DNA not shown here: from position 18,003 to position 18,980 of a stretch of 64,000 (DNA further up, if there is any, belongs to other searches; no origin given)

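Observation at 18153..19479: Wzz plus a catalytically dead BY-kinase homolog at the 3' end of the glycan operon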

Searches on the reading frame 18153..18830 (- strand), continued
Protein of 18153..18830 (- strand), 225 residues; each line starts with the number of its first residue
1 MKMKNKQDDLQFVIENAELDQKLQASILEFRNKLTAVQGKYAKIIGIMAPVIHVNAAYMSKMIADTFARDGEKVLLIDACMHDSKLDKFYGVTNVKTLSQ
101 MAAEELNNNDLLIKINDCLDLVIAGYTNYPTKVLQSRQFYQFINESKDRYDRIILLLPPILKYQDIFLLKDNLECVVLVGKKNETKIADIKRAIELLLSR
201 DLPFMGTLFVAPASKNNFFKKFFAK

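Call 86: search_protein_families(library=ncbifam, alignment_id=A1, max_evalue=0.001)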
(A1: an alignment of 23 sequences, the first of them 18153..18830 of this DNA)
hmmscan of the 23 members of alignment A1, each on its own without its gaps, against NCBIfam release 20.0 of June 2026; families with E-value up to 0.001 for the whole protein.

A. member 1, window:18153-18830:- (225 aa): 6 families
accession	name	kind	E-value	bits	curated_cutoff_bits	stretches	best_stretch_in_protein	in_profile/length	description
TIGR01007.1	eps_fam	subfamily_domain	7.1e-20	71.4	108.05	1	42-209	17-187/204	polysaccharide biosynthesis tyrosine autokinase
TIGR03018.1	pepcterm_TyrKin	hypoth_equivalog_domain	6.9e-15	54.9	230.65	1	23-200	18-199/207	XrtA-associated tyrosine autokinase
TIGR03029.1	EpsG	equivalog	7e-11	41.8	313.8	1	42-191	103-254/274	chain length determinant protein tyrosine kinase EpsG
NF007350.0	PRK09841.1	equivalog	7.2e-11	40.9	1248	1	36-197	525-688/726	tyrosine-protein kinase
NF008568.0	PRK11519.1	equivalog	2e-08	32.9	1068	1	54-183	538-669/720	tyrosine-protein kinase Wzc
TIGR01005.1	eps_transp_fam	subfamily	2.5e-05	22.6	411.7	1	29-181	529-687/754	exopolysaccharide transport protein family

B. families by the number of members that match (of 23 scanned): 7 families
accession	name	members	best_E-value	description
TIGR01007.1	eps_fam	22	2.3e-21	polysaccharide biosynthesis tyrosine autokinase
TIGR03018.1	pepcterm_TyrKin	21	6.9e-15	XrtA-associated tyrosine autokinase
TIGR03029.1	EpsG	21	2e-12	chain length determinant protein tyrosine kinase EpsG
NF007350.0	PRK09841.1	13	2e-13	tyrosine-protein kinase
NF008568.0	PRK11519.1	12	2.6e-10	tyrosine-protein kinase Wzc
TIGR01005.1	eps_transp_fam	9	1.1e-07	exopolysaccharide transport protein family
NF041136.1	MrpORP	1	2.6e-05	iron-sulfur cluster carrier protein MrpORP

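Call 87: search_protein_families(library=pfam, alignment_id=A1, max_evalue=0.001)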
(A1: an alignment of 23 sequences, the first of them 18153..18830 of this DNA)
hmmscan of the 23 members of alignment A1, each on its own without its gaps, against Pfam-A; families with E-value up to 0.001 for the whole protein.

A. member 1, window:18153-18830:- (225 aa): 0 families

B. families by the number of members that match (of 23 scanned): 1 family
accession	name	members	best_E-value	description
PF13614.12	AAA_31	2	0.00043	AAA domain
